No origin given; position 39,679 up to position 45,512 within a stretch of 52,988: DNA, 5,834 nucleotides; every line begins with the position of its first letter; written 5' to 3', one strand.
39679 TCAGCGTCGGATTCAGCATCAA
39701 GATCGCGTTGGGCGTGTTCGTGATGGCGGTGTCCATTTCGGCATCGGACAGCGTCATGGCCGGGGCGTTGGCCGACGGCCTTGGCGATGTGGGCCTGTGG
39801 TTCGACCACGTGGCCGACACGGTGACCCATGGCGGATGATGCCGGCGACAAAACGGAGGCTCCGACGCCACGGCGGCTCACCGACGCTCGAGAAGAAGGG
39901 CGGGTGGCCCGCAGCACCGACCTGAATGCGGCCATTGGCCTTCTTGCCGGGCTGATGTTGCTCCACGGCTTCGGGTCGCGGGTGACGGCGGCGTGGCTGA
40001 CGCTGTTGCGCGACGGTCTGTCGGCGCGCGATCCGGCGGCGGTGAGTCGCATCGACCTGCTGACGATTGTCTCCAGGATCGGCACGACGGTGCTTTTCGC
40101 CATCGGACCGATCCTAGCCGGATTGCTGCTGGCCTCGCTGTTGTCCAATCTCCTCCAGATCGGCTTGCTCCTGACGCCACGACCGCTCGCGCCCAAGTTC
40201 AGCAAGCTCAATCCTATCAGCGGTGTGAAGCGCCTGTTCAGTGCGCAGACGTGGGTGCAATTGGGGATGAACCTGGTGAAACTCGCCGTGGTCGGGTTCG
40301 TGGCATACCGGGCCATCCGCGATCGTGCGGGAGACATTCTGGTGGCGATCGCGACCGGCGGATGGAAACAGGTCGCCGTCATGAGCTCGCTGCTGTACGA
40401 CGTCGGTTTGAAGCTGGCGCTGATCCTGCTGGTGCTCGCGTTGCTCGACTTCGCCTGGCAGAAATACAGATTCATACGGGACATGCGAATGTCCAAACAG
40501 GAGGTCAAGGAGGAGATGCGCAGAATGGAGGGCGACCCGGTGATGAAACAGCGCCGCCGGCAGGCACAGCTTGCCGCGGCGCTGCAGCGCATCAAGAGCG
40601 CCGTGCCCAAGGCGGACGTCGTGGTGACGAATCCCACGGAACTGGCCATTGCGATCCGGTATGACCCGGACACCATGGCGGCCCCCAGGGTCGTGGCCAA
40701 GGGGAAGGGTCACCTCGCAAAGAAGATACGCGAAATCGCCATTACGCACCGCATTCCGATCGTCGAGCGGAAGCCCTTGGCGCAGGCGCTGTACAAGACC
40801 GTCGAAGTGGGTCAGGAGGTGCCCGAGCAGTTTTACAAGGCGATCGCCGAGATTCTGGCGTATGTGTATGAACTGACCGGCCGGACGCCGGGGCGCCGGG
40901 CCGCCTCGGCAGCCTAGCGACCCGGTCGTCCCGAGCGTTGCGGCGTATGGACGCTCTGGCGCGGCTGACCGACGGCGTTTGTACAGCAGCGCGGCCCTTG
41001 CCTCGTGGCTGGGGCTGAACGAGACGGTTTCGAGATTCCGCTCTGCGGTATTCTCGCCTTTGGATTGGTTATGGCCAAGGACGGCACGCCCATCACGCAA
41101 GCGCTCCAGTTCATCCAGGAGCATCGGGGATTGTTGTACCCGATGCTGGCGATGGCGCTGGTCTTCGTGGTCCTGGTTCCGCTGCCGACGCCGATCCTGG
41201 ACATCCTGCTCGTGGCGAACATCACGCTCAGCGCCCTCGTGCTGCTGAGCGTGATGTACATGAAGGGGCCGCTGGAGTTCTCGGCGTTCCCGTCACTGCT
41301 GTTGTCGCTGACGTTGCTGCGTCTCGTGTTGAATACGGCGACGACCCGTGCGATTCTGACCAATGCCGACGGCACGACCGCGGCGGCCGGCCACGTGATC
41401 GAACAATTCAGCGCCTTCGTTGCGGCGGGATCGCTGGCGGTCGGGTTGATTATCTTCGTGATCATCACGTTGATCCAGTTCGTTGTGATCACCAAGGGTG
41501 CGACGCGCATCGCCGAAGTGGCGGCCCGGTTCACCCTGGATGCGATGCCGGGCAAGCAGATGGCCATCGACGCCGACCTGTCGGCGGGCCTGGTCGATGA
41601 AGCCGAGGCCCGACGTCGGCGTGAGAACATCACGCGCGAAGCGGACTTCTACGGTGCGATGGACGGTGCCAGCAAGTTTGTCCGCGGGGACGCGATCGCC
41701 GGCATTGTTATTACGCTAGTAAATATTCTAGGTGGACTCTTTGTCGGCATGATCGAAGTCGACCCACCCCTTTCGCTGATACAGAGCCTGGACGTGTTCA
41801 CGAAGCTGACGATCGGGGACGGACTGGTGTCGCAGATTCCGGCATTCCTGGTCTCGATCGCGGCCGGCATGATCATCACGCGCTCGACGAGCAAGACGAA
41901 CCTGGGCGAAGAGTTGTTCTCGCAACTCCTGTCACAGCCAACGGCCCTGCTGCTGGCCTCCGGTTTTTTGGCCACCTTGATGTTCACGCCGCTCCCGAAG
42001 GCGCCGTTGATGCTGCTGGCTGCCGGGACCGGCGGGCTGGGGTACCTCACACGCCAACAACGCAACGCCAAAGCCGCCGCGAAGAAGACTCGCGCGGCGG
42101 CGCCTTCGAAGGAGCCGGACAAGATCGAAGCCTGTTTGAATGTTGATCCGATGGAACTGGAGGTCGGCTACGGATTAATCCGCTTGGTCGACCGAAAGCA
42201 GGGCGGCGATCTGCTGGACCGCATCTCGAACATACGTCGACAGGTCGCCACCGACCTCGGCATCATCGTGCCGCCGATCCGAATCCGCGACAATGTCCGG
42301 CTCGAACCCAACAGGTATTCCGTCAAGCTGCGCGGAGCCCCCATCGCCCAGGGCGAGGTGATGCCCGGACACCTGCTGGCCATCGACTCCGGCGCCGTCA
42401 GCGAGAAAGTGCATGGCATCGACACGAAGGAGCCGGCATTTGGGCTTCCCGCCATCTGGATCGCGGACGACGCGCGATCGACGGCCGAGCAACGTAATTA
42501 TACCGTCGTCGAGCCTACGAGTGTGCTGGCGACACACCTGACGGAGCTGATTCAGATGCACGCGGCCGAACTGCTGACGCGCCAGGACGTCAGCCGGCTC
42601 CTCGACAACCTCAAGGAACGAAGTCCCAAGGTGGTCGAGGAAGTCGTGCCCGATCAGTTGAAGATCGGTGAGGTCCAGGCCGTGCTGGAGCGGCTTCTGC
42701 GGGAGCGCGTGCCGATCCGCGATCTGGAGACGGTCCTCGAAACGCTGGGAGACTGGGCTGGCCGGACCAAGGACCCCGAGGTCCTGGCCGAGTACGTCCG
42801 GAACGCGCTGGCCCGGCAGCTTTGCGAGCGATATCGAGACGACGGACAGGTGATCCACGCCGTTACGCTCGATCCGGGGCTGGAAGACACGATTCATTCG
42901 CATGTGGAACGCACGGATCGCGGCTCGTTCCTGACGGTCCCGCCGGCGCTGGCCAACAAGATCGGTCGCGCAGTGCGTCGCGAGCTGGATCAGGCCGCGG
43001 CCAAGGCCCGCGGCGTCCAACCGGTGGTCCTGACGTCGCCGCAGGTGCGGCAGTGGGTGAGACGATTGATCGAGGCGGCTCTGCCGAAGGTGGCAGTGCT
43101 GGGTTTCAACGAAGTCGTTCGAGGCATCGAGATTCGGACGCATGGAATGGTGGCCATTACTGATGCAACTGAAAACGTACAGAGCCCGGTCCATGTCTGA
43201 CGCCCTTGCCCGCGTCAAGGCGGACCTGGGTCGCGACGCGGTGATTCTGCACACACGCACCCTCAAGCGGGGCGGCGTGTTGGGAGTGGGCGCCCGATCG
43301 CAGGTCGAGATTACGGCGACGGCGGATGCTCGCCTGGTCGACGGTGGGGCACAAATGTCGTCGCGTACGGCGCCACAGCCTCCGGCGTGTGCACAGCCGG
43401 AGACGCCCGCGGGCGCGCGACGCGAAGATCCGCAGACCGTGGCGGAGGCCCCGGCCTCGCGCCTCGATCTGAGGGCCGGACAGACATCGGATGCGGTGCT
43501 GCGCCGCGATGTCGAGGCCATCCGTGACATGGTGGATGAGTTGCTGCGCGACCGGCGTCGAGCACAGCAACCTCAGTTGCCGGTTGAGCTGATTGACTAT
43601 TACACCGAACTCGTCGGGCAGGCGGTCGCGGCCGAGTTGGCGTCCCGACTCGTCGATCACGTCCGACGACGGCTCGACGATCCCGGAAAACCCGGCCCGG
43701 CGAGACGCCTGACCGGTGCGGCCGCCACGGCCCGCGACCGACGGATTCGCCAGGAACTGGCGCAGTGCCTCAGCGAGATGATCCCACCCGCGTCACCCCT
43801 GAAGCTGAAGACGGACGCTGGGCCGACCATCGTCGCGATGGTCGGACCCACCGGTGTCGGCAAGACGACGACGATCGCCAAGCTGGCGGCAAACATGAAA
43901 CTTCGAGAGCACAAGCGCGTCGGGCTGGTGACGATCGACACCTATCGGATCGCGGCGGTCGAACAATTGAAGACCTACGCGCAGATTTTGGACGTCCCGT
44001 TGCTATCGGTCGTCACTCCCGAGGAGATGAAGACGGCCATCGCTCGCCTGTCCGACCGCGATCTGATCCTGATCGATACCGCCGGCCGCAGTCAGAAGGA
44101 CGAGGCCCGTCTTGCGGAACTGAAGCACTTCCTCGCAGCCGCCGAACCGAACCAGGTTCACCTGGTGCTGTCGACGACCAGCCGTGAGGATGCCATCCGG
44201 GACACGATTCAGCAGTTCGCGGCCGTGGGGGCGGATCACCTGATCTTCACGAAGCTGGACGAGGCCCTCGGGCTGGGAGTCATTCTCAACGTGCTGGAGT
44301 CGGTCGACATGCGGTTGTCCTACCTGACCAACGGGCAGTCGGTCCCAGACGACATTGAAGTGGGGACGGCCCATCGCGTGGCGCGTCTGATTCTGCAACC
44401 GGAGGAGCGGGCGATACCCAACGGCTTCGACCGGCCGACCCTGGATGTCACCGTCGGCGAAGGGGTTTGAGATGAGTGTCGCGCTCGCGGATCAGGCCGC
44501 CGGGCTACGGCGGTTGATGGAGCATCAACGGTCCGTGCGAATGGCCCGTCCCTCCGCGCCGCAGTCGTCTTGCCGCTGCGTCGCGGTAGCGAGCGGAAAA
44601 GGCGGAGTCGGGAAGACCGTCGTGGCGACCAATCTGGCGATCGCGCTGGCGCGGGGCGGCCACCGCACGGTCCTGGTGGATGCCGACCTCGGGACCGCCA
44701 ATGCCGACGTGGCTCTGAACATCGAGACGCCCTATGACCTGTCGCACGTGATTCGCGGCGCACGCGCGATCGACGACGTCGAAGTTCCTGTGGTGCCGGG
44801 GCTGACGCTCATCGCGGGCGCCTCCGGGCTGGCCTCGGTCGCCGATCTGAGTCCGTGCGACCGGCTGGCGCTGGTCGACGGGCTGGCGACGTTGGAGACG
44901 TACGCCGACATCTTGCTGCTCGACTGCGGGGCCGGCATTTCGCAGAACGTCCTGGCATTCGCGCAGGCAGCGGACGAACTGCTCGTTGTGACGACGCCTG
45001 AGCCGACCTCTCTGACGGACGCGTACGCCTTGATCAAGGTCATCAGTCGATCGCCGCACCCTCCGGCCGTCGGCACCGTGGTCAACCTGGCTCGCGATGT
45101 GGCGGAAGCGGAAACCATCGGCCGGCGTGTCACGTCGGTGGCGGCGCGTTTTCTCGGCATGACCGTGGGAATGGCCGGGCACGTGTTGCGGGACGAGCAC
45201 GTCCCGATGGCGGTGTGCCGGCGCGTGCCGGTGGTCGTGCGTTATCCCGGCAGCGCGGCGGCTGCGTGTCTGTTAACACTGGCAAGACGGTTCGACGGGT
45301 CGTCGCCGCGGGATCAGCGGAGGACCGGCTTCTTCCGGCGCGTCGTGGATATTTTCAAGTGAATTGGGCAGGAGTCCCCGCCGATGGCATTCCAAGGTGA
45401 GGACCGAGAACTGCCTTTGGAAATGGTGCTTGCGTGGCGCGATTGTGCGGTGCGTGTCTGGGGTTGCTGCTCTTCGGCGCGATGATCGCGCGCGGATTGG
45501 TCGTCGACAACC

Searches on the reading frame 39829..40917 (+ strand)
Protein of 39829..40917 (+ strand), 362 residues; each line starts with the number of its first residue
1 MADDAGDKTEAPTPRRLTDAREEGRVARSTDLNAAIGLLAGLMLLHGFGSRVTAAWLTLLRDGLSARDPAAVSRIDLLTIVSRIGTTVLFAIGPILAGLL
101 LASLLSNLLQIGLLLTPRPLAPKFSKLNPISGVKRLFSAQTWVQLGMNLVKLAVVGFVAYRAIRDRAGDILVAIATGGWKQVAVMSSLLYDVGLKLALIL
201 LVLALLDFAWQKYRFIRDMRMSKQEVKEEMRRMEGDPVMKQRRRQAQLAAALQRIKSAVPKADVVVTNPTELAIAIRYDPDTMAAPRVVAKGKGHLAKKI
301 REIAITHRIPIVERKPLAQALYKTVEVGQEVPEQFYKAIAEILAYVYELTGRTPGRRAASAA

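Call 6: search_protein_families(library=pfam, proteins=[window:39829-40917:+], max_evalue=0.01)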
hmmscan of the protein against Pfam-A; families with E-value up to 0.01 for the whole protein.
window:39829-40917:+ (362 aa): 1 family
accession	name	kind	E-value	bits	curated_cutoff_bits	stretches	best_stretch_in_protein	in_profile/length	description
PF01312.24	Bac_export_2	-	2.6e-121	405.4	24.4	1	7-346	2-335/335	FlhB HrpN YscU SpaS Family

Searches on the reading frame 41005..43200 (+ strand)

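Call 6: search_protein_families(library=pfam, proteins=[window:41005-43200:+], max_evalue=0.01)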
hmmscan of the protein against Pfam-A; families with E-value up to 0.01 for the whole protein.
window:41005-43200:+ (731 aa): 1 family
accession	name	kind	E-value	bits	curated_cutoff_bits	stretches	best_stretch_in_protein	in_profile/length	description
PF00771.25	FHIPEP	-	3e-259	862.4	29.1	1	53-707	2-655/657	FHIPEP family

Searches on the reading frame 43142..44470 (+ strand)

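Call 6: search_protein_families(library=pfam, proteins=[window:43142-44470:+], max_evalue=0.01)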
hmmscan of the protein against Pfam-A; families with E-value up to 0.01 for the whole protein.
window:43142-44470:+ (442 aa): 16 families
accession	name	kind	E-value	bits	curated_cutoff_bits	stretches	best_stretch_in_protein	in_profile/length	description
PF00448.28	SRP54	-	4.9e-45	154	22.7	1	228-418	1-195/196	SRP54-type protein, GTPase domain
PF13401.12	AAA_22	-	1.5e-06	29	27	1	227-346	4-123/130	AAA domain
PF13191.12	AAA_16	-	1.1e-05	26.4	32.6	1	227-343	23-136/167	AAA ATPase domain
PF01926.29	MMR_HSR1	-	2.5e-05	24.8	21.9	1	231-358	2-95/113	50S ribosome-binding GTPase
PF05729.18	NACHT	-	0.00012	22.4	26.7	1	230-359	2-143/167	NACHT domain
PF25199.1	nSTAND_NTPase5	-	0.00016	22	34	1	221-273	34-87/145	Novel STAND NTPase 5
PF13207.12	AAA_17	-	0.00061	20.5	27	1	234-342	1-108/136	AAA domain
PF00004.35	AAA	-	0.00062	20.7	21.2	1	232-355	2-117/131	ATPase family associated with various cellular activities (AAA)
PF02492.25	cobW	-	0.0019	18.3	20.7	0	231-375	3-156/180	CobW/HypB/UreG, nucleotide-binding domain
PF13173.12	AAA_14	-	0.0023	18.3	27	1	229-319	3-76/129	AAA domain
PF03193.22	RsgA_GTPase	-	0.0027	18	30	0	221-255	99-133/174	RsgA GTPase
PF13521.12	AAA_28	-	0.0037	17.9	27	1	231-355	2-126/164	AAA domain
PF06414.18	Zeta_toxin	-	0.0039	17.1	22.3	1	223-272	11-58/199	Zeta toxin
PF04851.21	ResIII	-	0.0048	17.3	22.5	0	227-270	22-65/164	Type III restriction enzyme, res subunit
PF20720.3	nSTAND3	-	0.0066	16.6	27.2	0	230-300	19-61/155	Novel STAND NTPase 3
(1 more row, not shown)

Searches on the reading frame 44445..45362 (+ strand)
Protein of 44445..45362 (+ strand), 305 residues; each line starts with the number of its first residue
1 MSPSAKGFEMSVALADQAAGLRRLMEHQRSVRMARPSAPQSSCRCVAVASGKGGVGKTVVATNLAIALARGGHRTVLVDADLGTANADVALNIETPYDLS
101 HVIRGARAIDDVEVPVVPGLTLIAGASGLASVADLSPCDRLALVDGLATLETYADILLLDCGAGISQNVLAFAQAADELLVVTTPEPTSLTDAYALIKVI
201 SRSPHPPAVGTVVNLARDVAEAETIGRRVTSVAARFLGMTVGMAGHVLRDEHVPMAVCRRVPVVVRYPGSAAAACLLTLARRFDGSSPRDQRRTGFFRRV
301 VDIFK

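Call 6: search_protein_families(library=pfam, proteins=[window:44445-45362:+], max_evalue=0.01)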
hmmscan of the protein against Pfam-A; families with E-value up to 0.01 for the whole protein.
window:44445-45362:+ (305 aa): 8 families
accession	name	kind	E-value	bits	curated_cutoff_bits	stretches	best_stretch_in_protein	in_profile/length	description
PF10609.15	ParA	-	1.5e-16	61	27.1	2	45-94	5-54/246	NUBPL iron-transfer P-loop NTPase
PF13614.12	AAA_31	-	3.1e-15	57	27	1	44-201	2-165/177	AAA domain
PF01656.29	CbiA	-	1.1e-14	54.9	25.4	1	46-261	1-123/125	CobQ/CobB/MinD/ParA nucleotide binding domain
PF06564.18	CBP_BcsQ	-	3.7e-06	27.1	21.3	1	47-281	5-231/234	Cellulose biosynthesis protein BcsQ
PF02374.21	ArsA_ATPase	-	5.8e-06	26.2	24.3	1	48-81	5-38/305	Anion-transporting ATPase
PF00142.24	Fer4_NifH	-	1.6e-05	24.9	25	1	50-202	6-167/271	4Fe-4S iron sulfur cluster binding proteins, NifH/frxC family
PF09140.17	MipZ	-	0.00062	19.6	20.7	1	45-179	2-125/262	ATPase MipZ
PF13481.12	AAA_25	-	0.0014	18.7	27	1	47-73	36-62/195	AAA domain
